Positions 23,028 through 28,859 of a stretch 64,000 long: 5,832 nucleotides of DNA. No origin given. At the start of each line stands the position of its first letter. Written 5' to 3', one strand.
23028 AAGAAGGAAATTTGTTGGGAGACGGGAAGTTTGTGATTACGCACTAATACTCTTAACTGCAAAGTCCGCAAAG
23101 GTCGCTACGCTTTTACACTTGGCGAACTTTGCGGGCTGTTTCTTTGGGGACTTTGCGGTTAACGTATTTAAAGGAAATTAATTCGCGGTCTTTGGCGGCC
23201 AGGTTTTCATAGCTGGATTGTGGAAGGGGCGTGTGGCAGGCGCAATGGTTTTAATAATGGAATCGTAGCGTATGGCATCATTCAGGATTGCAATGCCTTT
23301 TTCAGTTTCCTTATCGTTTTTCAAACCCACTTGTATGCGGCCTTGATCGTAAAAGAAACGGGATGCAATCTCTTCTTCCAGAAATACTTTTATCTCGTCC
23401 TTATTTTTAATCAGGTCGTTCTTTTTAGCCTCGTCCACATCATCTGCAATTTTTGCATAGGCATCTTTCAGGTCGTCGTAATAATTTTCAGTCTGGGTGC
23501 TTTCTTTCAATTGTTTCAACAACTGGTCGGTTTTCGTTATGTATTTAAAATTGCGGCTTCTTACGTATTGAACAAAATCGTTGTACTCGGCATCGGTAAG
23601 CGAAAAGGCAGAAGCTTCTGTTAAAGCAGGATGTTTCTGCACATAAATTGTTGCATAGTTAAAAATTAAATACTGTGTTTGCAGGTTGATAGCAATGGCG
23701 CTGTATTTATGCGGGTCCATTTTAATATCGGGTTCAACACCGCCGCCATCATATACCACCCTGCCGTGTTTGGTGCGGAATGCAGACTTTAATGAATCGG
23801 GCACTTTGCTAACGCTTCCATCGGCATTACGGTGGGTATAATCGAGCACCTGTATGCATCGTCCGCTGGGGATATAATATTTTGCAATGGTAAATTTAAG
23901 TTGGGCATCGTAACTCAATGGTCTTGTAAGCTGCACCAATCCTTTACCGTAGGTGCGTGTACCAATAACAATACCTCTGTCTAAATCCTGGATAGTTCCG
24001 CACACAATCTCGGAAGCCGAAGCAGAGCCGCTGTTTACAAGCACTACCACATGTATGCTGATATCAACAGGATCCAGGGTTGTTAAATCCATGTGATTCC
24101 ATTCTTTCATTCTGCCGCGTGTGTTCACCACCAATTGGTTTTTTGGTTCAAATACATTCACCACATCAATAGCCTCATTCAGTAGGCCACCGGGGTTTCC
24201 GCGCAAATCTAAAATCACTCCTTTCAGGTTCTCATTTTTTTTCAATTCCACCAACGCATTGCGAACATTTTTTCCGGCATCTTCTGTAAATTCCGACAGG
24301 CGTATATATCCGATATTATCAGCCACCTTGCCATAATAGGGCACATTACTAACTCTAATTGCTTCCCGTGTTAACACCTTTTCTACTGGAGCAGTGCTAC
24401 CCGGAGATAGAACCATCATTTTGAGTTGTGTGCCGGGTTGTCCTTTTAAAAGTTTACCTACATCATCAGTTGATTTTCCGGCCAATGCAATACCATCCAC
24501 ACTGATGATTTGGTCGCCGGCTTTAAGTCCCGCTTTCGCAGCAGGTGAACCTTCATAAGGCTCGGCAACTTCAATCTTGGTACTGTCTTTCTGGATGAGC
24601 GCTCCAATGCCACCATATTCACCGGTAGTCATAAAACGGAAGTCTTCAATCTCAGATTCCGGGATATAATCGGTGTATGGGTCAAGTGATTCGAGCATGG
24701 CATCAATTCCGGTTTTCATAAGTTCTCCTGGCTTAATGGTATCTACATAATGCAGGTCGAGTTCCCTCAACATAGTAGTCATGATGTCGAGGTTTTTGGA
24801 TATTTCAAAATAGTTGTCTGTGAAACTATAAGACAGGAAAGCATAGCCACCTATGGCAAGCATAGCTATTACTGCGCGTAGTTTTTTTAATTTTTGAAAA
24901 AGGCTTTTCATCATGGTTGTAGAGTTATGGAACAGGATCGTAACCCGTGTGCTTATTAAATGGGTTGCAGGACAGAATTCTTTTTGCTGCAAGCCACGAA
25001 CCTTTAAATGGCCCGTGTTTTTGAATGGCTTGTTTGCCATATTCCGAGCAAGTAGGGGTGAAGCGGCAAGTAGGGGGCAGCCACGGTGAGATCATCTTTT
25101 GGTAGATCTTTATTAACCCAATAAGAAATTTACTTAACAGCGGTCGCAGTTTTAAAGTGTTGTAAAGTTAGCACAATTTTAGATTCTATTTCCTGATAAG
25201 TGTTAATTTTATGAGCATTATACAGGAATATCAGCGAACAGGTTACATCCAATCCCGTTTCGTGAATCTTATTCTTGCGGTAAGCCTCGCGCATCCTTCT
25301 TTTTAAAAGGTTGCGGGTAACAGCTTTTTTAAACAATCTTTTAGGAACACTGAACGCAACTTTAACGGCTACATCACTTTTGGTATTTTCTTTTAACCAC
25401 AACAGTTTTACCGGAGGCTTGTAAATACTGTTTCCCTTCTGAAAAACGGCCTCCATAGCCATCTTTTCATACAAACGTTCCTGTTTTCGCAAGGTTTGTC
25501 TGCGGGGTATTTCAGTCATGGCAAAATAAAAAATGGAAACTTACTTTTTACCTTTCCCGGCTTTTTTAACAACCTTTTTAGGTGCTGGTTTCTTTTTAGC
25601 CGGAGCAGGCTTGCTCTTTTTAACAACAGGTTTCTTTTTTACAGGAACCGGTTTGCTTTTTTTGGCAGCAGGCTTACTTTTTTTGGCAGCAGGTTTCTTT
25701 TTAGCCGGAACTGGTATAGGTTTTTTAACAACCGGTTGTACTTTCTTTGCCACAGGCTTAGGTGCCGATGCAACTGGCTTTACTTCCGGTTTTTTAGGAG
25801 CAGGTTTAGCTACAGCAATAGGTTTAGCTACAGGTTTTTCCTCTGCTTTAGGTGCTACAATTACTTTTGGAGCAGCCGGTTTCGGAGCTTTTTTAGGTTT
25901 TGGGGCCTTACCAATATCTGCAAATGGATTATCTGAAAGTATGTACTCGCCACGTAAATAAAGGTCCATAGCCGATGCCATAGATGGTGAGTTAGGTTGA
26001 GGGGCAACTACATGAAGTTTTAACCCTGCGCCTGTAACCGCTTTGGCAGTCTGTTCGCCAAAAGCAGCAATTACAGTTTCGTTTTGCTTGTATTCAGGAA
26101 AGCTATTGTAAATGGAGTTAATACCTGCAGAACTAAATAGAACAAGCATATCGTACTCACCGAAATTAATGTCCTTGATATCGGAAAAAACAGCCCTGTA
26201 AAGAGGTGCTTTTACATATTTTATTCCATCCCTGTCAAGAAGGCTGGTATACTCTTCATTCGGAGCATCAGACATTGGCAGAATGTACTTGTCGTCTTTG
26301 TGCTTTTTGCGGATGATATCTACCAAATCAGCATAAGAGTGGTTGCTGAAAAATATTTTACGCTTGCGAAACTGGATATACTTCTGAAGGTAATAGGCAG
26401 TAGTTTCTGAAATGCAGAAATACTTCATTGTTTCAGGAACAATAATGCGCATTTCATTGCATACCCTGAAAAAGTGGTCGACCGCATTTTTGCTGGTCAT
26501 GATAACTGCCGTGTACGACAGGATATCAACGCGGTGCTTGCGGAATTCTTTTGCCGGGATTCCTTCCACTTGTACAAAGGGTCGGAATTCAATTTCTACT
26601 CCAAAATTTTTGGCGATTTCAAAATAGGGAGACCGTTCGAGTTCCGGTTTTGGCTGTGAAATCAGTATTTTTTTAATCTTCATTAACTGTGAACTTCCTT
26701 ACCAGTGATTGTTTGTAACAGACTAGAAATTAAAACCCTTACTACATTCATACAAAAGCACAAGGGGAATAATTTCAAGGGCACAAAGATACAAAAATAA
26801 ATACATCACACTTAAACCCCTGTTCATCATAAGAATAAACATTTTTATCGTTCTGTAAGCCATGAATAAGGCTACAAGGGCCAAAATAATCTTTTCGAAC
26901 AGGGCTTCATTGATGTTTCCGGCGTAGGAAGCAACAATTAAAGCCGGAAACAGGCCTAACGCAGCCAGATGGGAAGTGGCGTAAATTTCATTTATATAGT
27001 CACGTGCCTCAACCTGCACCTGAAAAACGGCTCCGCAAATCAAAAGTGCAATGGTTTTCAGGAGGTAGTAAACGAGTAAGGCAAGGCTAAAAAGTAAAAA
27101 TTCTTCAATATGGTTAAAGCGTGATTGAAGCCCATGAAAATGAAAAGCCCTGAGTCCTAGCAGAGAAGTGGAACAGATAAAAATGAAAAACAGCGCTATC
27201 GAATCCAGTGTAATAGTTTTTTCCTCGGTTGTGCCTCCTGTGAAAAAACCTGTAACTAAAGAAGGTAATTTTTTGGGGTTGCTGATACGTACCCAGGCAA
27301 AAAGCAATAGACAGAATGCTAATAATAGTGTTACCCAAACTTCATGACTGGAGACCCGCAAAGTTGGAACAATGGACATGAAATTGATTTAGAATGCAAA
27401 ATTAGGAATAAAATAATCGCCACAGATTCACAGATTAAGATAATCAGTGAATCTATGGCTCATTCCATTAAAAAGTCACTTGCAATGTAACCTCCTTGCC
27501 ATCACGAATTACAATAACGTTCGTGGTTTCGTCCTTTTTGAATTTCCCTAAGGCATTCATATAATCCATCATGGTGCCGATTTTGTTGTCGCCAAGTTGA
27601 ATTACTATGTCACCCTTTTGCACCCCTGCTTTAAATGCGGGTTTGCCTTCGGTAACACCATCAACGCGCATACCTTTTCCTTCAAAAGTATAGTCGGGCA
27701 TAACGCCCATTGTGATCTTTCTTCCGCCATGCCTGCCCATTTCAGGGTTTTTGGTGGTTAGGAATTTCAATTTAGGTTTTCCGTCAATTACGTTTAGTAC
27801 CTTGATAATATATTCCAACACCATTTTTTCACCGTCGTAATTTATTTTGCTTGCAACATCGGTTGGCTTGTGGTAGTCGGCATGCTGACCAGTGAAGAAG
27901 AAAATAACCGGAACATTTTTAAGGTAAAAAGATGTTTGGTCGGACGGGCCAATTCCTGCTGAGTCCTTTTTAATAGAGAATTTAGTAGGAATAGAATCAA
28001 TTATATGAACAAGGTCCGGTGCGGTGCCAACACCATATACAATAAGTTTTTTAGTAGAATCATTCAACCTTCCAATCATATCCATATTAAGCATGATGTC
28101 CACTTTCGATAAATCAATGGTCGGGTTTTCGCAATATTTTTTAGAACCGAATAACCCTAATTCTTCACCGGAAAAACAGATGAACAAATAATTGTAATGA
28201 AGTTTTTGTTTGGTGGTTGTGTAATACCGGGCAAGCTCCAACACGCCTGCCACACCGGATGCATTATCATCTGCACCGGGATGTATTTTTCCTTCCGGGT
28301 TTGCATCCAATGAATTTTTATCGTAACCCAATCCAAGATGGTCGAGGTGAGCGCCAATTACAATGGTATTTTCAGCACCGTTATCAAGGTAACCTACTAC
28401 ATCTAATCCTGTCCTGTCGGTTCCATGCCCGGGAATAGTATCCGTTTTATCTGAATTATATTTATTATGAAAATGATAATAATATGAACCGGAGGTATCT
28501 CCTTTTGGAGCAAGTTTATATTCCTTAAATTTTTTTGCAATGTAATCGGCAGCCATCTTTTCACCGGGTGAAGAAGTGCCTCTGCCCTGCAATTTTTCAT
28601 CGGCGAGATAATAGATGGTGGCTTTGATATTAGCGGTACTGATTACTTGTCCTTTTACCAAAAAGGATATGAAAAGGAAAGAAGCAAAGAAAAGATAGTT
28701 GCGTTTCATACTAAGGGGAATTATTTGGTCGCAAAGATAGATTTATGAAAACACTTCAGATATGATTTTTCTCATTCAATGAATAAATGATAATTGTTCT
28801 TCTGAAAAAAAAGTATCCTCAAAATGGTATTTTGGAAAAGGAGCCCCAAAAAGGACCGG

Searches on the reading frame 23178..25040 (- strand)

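Call 12: search_protein_families(library=pfam, proteins=[window:23178-25040:-])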
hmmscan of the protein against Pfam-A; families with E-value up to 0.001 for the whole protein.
window:23178-25040:- (620 aa): 4 families
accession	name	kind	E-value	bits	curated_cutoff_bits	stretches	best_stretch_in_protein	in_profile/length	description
PF03572.23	Peptidase_S41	-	4.5e-47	160.1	24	1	242-397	1-155/165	Peptidase family S41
PF17820.7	PDZ_6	-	5.2e-14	52.2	27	1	158-208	2-50/54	PDZ domain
PF00595.29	PDZ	-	3.4e-09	37.4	23.2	1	142-210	9-80/81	PDZ domain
PF13180.12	PDZ_2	-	7.2e-09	36.3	27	1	143-213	1-70/80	PDZ domain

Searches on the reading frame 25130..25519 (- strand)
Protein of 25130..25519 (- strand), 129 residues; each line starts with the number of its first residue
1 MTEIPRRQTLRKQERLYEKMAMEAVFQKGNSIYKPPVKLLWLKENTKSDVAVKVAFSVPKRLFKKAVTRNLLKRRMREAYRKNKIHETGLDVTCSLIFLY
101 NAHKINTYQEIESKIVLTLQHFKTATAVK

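Call 28: search_protein_families(library=pfam, proteins=[window:25130-25519:-])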
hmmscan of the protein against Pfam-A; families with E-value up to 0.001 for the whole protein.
window:25130-25519:- (129 aa): 1 family
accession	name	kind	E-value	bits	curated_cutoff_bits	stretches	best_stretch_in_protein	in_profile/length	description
PF00825.24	Ribonuclease_P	-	5e-17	62.4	22.3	1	10-97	1-84/109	Ribonuclease P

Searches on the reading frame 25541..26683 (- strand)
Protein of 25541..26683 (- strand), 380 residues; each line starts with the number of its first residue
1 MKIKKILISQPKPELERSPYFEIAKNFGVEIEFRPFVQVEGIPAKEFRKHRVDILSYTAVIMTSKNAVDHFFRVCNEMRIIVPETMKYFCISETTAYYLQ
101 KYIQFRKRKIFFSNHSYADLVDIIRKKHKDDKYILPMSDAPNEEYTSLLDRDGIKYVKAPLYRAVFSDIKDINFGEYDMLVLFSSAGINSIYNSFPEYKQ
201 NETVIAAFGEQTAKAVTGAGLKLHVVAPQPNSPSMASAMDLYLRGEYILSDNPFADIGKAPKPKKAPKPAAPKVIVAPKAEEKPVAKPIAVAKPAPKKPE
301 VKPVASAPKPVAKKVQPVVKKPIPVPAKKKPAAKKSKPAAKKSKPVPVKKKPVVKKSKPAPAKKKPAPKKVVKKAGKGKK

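Call 28: search_protein_families(library=pfam, proteins=[window:25541-26683:-])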
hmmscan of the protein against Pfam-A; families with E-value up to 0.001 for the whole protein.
window:25541-26683:- (380 aa): 1 family
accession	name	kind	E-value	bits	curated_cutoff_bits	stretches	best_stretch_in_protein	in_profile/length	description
PF02602.20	HEM4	-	5.2e-32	111.3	27.5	1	24-236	7-230/231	Uroporphyrinogen-III synthase HemD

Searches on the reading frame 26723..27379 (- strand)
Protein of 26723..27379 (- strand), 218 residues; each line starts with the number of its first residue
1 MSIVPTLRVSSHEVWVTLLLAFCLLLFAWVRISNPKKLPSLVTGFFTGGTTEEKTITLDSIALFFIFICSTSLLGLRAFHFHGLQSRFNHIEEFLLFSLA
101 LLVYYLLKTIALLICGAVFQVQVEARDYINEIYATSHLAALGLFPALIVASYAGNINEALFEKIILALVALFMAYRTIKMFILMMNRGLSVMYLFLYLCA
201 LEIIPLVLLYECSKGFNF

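Call 28: search_protein_families(library=pfam, proteins=[window:26723-27379:-])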
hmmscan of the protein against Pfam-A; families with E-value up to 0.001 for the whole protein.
window:26723-27379:- (218 aa): 1 family
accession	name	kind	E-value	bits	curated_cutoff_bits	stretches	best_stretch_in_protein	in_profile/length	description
PF14093.11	DUF4271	-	3.8e-30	105.8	29.7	1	16-211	1-204/206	Domain of unknown function (DUF4271)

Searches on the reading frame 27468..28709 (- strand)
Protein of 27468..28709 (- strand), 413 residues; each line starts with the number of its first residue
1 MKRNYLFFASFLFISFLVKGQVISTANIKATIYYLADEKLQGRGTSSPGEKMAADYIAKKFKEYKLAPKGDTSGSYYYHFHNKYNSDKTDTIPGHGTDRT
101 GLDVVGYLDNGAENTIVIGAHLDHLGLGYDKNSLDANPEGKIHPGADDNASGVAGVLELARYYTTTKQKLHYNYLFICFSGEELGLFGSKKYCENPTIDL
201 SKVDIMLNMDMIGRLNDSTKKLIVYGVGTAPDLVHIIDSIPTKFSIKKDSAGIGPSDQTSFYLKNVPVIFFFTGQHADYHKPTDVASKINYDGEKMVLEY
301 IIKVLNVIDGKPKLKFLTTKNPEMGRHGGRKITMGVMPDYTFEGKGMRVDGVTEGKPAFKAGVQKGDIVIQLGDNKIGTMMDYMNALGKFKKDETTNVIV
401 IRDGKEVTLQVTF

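Call 30: search_protein_families(library=pfam, proteins=[window:27468-28709:-])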
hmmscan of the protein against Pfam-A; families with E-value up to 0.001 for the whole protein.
window:27468-28709:- (413 aa): 4 families
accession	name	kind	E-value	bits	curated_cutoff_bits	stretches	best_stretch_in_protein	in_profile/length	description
PF04389.22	Peptidase_M28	-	9.5e-38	130.3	21.3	1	104-303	2-191/193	Peptidase family M28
PF13180.12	PDZ_2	-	1.2e-11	45.1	27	1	346-412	13-79/80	PDZ domain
PF01546.33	Peptidase_M20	-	2.2e-07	31.4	24.6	1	118-243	2-142/206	Peptidase family M20/M25/M40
PF17820.7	PDZ_6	-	0.00029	21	27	1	349-383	2-36/54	PDZ domain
